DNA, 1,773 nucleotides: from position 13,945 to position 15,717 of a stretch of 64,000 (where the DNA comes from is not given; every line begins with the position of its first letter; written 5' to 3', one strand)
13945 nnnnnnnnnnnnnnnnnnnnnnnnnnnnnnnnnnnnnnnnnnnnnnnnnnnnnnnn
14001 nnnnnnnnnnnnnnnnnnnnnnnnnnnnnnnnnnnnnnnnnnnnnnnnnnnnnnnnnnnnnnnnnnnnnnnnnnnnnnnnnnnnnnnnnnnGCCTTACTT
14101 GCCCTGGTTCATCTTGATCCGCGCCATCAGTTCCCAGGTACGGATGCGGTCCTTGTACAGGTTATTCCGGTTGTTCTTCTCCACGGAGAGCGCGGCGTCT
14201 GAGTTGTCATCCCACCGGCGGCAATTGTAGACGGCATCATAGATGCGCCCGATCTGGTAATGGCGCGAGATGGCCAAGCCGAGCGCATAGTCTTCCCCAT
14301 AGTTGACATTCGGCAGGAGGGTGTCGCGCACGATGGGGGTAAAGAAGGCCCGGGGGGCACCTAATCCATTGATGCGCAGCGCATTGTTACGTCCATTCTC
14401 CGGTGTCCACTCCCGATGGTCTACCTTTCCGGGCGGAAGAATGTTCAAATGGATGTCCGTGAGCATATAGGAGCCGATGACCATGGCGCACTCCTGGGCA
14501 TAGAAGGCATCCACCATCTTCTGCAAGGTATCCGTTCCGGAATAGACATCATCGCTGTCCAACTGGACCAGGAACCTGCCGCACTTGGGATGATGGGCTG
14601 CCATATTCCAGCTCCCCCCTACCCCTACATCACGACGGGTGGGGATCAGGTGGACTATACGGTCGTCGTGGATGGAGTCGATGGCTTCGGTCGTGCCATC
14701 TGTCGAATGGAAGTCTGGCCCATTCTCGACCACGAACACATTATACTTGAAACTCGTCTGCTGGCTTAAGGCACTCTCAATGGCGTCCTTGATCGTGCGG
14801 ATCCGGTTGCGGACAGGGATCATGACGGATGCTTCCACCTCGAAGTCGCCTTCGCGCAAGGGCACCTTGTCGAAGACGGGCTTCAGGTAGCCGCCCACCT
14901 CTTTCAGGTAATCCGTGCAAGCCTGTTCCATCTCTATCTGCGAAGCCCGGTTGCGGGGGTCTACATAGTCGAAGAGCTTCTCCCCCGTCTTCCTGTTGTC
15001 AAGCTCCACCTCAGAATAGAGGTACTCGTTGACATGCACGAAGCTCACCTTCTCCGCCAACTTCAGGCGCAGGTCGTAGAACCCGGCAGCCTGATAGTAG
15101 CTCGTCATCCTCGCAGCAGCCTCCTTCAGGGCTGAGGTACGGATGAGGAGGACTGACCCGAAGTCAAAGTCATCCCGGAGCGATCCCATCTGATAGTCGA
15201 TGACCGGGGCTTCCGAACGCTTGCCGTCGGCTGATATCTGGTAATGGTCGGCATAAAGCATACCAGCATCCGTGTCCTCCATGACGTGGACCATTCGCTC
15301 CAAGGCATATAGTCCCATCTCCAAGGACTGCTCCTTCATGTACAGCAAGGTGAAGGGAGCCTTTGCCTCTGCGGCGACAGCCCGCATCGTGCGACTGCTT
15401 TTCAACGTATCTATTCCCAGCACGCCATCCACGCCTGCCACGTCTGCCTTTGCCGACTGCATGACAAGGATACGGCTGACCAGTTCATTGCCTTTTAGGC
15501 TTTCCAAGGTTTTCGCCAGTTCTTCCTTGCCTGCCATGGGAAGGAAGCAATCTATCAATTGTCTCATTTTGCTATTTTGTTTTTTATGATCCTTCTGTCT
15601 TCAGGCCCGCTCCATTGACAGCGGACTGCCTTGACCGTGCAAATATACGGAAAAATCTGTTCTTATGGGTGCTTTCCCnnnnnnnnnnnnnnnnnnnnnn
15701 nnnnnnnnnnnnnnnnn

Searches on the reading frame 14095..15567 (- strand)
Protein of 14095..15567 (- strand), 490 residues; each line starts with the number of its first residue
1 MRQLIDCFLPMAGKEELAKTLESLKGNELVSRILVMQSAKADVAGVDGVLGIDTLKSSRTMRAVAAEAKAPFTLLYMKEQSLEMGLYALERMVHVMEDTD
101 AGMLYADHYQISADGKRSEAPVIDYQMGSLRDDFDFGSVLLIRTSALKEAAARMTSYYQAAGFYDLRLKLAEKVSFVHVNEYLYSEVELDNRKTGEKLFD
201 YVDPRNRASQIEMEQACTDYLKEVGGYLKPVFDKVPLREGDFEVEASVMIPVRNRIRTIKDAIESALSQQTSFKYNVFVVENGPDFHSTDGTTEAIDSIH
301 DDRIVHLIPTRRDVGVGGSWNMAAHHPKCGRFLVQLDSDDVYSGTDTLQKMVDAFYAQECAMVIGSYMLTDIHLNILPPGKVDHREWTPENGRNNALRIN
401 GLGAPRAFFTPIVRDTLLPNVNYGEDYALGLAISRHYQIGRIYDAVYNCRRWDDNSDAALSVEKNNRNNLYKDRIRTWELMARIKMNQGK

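Call 4: search_protein_families(library=pfam, proteins=[window:14095-15567:-], max_evalue=0.01)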
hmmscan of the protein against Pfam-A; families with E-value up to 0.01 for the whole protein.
window:14095-15567:- (490 aa): 1 family
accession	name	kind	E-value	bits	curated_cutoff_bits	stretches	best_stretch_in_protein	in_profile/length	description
PF00535.33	Glycos_transf_2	-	1.3e-17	64.6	23.3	1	247-383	1-131/168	Glycosyl transferase family 2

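Call 5: search_protein_families(library=ncbifam, proteins=[window:14095-15567:-], max_evalue=0.001)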
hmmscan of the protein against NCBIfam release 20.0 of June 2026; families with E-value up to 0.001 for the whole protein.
window:14095-15567:- (490 aa): 7 families
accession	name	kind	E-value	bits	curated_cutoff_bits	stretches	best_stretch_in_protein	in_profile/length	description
NF047683.1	TeichurnBiosyTuaG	equivalog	6.7e-10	39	400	1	245-370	7-126/252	teichuronic acid biosynthesis protein TuaG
TIGR03937.1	PgaC_IcaA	equivalog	6.4e-05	22.1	422.3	1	245-358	46-153/407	poly-beta-1,6-N-acetyl-D-glucosamine synthase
NF041875.1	EPS_EpsD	equivalog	0.00014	21.4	370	1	247-373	2-121/325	exopolysaccharide biosynthesis glycosyltransferase EpsD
NF053739.1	GlytfEpsEBac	equivalog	0.00017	20.7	450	1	246-369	3-121/265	glycosyltransferase EpsE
TIGR03469.1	HpnB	hypoth_equivalog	0.00024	20.3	379.25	1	247-363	47-168/386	hopene-associated glycosyltransferase HpnB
NF050050.1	ProtGlycPglI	equivalog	0.00032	20.2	500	1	246-343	4-97/306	GalNAc(5)-diNAcBac-PP-undecaprenol beta-1,3-glucosyltransferase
TIGR03111.1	glyc2_xrt_Gpos1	hypoth_equivalog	0.00042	19.2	363.95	1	247-373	52-174/439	TIGR03111 family XrtG-associated glycosyltransferase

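Call 24: find_homologous_proteins(query=window:14095-15567:-, max_evalue=0.00001)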
Query window:14095-15567:- (490 aa): 8000 proteins with E <= 0.00001 among 8000 candidates; the best 120 are listed.
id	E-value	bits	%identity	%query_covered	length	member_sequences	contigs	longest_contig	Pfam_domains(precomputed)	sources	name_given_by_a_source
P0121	0.0e+0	1084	100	98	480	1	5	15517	PF00535.33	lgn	-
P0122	0.0e+0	1081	99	98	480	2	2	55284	PF00535.33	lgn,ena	-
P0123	0.0e+0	1068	95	100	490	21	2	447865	PF13641.13,PF00535.33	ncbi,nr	ncbi:MAG: glycosyltransferase [Prevotella sp.]|nr:glycosyltransferase [Prevotella sp.] MCI2080195.1 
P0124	3.4e-272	921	81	100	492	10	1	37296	PF00535.33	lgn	-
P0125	4.7e-270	914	81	99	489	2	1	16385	PF00535.33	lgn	-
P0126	9.8e-269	910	80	100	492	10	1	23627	PF00535.33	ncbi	-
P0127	7.8e-266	900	79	100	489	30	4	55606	PF13641.13,PF00535.33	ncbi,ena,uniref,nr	ncbi:glycosyltransferase family 2 protein [Hoylesella oralis]|uniref:glycosyltransferase family 2 pr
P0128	8.6e-266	900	79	100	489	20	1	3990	PF13641.13,PF00535.33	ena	-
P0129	1.2e-261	887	78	99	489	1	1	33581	PF00535.33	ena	-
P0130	3.0e-258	875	78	99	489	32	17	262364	PF13641.13,PF00535.33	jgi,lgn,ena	-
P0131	7.7e-256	867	77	100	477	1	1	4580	PF13641.13,PF00535.33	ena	-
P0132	1.1e-254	864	76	100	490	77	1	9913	PF00535.33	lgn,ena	-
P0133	4.9e-254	861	75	100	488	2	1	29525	PF13641.13,PF00535.33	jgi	-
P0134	2.7e-252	856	75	99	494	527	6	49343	PF13641.13,PF00535.33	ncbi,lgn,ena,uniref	ncbi:MAG: glycosyltransferase family 2 protein [Segatella oulorum]|uniref:glycosyltransferase family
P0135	1.5e-251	853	75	100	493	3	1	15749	PF00535.33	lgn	-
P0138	3.0e-249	846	75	99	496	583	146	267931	PF13641.13,PF00535.33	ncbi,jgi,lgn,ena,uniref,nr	ncbi:MAG: glycosyltransferase family 2 protein [Prevotella salivae]|uniref:glycosyltransferase famil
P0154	6.2e-243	825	53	99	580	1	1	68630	PF10111.15,PF00535.33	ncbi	-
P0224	5.1e-219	746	67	100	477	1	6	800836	PF00535.33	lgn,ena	-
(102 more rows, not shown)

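Call 25: find_encoding_contigs(protein=P0123, flank=10000, max_places=2)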
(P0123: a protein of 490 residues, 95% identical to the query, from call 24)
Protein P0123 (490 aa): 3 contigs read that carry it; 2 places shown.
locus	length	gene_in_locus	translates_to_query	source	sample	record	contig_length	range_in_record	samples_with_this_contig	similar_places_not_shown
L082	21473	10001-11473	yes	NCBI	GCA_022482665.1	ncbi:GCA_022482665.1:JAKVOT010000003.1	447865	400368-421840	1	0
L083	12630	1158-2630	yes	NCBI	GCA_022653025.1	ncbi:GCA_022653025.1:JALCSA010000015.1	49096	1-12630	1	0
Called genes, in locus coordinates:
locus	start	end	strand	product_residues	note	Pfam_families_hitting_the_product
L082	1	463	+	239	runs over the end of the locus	PF01695:IstB_IS21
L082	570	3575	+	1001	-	PF07715:Plug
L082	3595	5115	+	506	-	PF14322:SusD-like_3, PF12771:SusD-like_2, PF07980:SusD_RagB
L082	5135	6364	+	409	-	PF02698:DUF218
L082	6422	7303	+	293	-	PF03009:GDPD, PF16387:DUF4996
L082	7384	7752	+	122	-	PF01527:HTH_Tnp_1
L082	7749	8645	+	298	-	PF00665:rve, PF13683:rve_3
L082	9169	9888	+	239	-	PF01569:PAP2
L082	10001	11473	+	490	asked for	PF13641:Glyco_tranf_2_3 (weak), PF00535:Glycos_transf_2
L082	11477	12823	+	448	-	PF13000:Acatn (weak), PF07690:MFS_1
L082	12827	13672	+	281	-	-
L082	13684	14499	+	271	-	PF22198:GKRP_SIS_2 (weak), PF22645:GKRP_SIS_N, PF01380:SIS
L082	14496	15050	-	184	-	PF03602:Cons_hypoth95, PF13847:Methyltransf_31 (weak)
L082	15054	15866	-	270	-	PF12864:DUF3822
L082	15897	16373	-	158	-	-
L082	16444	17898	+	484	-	PF05970:PIF1, PF13245:AAA_19, PF13604:AAA_30, PF13538:UvrD_C_2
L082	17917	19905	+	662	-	PF02838:Glyco_hydro_20b, PF00728:Glyco_hydro_20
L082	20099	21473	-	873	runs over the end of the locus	PF01411:tRNA-synt_2c, PF07973:tRNA_SAD, PF02272:DHHA1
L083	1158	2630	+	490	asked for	PF13641:Glyco_tranf_2_3 (weak), PF00535:Glycos_transf_2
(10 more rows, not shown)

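Call 26: find_encoding_contigs(protein=P0127, flank=10000, max_places=2)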
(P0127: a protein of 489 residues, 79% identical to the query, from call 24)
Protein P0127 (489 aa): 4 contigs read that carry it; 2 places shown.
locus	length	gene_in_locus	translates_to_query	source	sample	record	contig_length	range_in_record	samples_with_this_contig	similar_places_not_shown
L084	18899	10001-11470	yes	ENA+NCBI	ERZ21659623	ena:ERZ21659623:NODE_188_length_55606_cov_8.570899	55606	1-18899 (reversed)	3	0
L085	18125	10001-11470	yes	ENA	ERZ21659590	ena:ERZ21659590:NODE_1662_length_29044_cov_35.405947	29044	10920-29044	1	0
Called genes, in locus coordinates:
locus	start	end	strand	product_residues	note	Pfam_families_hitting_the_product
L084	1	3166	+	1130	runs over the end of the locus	PF13620:CarboxypepD_reg, PF13715:CarbopepD_reg_2, PF07715:Plug, PF00593:TonB_dep_Rec_b-barrel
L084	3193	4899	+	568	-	PF12771:SusD-like_2 (weak), PF07980:SusD_RagB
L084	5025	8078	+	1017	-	PF25275:Golvesin_C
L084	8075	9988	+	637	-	PF00149:Metallophos, PF13360:PQQ_2, PF13570:Beta-prop_ACSF4, PF13360:PQQ_2, PF13570:Beta-prop_ACSF4, PF13360:PQQ_2, PF13570:Beta-prop_ACSF4 (weak), PF13360:PQQ_2 (weak), +2 more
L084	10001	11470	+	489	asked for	PF13641:Glyco_tranf_2_3 (weak), PF00535:Glycos_transf_2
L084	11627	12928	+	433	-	PF03092:BT1, PF07690:MFS_1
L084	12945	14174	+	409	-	PF07075:NamZ_N, PF20732:NamZ_C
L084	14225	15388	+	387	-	PF07786:HGSNAT_cat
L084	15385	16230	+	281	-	-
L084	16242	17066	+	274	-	PF13580:SIS_2, PF22645:GKRP_SIS_N, PF01380:SIS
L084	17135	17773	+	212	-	PF14127:DUF4294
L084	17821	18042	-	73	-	-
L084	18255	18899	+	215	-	PF17293:Arm-DNA-bind_5, PF13102:Phage_int_SAM_5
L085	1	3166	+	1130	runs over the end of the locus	PF13620:CarboxypepD_reg, PF13715:CarbopepD_reg_2, PF07715:Plug, PF00593:TonB_dep_Rec_b-barrel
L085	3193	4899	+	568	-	PF12771:SusD-like_2 (weak), PF07980:SusD_RagB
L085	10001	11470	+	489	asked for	PF13641:Glyco_tranf_2_3 (weak), PF00535:Glycos_transf_2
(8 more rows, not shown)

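Call 27: find_encoding_contigs(protein=P0138, flank=10000, max_places=2)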
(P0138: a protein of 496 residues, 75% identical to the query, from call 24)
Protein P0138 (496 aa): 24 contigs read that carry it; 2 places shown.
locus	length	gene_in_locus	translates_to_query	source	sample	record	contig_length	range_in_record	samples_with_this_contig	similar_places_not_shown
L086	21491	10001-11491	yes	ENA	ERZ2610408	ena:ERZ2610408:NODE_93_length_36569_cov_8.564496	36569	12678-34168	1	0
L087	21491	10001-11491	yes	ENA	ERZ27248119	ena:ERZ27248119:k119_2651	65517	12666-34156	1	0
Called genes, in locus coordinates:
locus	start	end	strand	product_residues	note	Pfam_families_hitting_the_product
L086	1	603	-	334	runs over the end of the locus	PF01435:Peptidase_M48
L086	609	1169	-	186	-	PF04011:LemA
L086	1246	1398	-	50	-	-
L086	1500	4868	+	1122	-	PF13620:CarboxypepD_reg, PF13715:CarbopepD_reg_2, PF07715:Plug, PF00593:TonB_dep_Rec_b-barrel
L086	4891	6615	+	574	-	PF14322:SusD-like_3, PF12771:SusD-like_2 (weak), PF07980:SusD_RagB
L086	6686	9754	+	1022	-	PF25275:Golvesin_C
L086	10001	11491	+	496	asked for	PF13641:Glyco_tranf_2_3 (weak), PF00535:Glycos_transf_2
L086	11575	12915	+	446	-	PF07690:MFS_1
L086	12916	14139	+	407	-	PF07075:NamZ_N, PF20732:NamZ_C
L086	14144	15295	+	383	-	PF07786:HGSNAT_cat (weak)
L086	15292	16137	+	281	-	PF01869:BcrAD_BadFG (weak)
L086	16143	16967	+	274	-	PF13580:SIS_2 (weak), PF22198:GKRP_SIS_2 (weak), PF22645:GKRP_SIS_N, PF01380:SIS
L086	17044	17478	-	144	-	PF01464:SLT (weak)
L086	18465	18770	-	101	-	PF09827:CRISPR_Cas2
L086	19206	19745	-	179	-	PF01867:Cas_Cas1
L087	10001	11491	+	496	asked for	PF13641:Glyco_tranf_2_3 (weak), PF00535:Glycos_transf_2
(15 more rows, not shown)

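Call 45: find_encoding_contigs(protein=P0130, flank=10000, max_places=1)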
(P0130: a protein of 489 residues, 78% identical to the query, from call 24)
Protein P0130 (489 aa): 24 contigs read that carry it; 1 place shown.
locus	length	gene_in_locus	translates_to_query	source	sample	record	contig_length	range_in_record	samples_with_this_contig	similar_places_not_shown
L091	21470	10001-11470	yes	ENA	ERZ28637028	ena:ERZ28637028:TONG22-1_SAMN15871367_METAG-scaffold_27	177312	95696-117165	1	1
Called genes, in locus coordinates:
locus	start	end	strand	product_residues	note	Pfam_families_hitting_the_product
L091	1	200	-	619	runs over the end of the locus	PF03706:LPG_synthase_TM, PF00702:Hydrolase, PF13419:HAD_2, PF13242:Hydrolase_like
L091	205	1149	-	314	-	PF01066:CDP-OH_P_transf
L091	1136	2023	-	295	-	-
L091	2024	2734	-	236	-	PF00483:NTP_transferase, PF12804:NTP_transf_3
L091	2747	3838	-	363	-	PF04166:PdxA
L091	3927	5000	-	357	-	PF21016:RlmN_N, PF04055:Radical_SAM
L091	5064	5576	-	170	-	PF01966:HD (weak)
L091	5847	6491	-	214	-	PF16473:Rv2179c-like, PF00929:RNase_T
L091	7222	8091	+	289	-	PF05523:FdtA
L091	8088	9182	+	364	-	PF01041:DegT_DnrJ_EryC1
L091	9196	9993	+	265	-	PF02517:Rce1-like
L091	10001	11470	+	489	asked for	PF13641:Glyco_tranf_2_3 (weak), PF00535:Glycos_transf_2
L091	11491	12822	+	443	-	PF08486:SpoIID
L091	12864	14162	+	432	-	PF03092:BT1, PF07690:MFS_1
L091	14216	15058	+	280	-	-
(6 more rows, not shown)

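Call 46: find_encoding_contigs(protein=P0224, flank=10000, max_places=1)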
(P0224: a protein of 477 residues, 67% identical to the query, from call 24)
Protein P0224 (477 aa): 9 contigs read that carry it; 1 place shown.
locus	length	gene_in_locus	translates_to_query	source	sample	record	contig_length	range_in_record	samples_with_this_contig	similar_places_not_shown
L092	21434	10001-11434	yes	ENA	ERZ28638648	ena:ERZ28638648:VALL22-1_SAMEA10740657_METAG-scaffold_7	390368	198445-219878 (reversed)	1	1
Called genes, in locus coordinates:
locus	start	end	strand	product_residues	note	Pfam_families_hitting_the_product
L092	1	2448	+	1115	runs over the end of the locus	PF13620:CarboxypepD_reg, PF13715:CarbopepD_reg_2, PF07715:Plug, PF00593:TonB_dep_Rec_b-barrel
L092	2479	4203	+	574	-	PF12771:SusD-like_2 (weak), PF14322:SusD-like_3 (weak), PF07980:SusD_RagB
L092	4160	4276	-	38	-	-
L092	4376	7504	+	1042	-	PF25275:Golvesin_C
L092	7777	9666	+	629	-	PF00149:Metallophos, PF01011:PQQ (faint), PF13360:PQQ_2, PF13570:Beta-prop_ACSF4, PF24796:WDR55 (faint), PF25292:Beta-prop_CGLA (faint), PF13360:PQQ_2, PF13570:Beta-prop_ACSF4, +1 more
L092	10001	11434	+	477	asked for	PF00535:Glycos_transf_2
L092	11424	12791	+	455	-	PF07690:MFS_1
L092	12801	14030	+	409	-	PF07075:NamZ_N, PF20732:NamZ_C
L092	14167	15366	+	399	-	PF07786:HGSNAT_cat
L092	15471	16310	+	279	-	PF01869:BcrAD_BadFG (weak)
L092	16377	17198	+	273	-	PF13580:SIS_2 (weak), PF22198:GKRP_SIS_2 (weak), PF22645:GKRP_SIS_N, PF01380:SIS, PF20741:GKRP-like_C (faint)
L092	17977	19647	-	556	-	PF01268:FTHFS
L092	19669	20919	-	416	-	PF01210:NAD_Gly3P_dh_N (weak), PF02737:3HCDH_N (weak), PF03721:UDPG_MGDP_dh_N, PF00984:UDPG_MGDP_dh, PF03720:UDPG_MGDP_dh_C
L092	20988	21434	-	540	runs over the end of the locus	PF16499:Melibiase_2, PF17801:Melibiase_C (weak), PF16990:CBM_35 (weak)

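Call 47: find_encoding_contigs(protein=P0154, flank=10000, max_places=1)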
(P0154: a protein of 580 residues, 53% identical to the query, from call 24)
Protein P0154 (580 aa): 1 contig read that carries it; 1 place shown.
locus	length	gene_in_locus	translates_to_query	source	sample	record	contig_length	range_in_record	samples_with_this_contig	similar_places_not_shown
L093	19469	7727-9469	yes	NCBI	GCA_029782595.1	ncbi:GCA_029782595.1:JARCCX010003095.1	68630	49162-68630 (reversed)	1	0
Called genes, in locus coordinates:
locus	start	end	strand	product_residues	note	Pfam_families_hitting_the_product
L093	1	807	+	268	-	?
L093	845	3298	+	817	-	PF25275:Golvesin_C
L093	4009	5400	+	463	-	-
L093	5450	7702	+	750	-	PF00149:Metallophos, PF01011:PQQ (faint), PF13360:PQQ_2, PF13570:Beta-prop_ACSF4, PF25293:Beta-prop_EMC1_N (faint), PF13360:PQQ_2, PF13570:Beta-prop_ACSF4, PF13360:PQQ_2, +1 more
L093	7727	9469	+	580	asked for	PF00535:Glycos_transf_2, PF10111:Glyco_tranf_2_2 (weak)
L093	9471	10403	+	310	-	PF16269:DUF4922, PF26216:GDPGP1_C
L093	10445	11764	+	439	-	PF08486:SpoIID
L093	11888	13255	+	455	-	PF07690:MFS_1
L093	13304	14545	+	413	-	PF07075:NamZ_N, PF20732:NamZ_C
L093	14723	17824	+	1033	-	PF01565:FAD_binding_4, PF02913:FAD-oxidase_C, PF13183:Fer4_8 (weak), PF02754:CCG (faint)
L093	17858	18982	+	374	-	PF07786:HGSNAT_cat (weak)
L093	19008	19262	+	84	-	-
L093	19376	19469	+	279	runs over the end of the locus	PF01869:BcrAD_BadFG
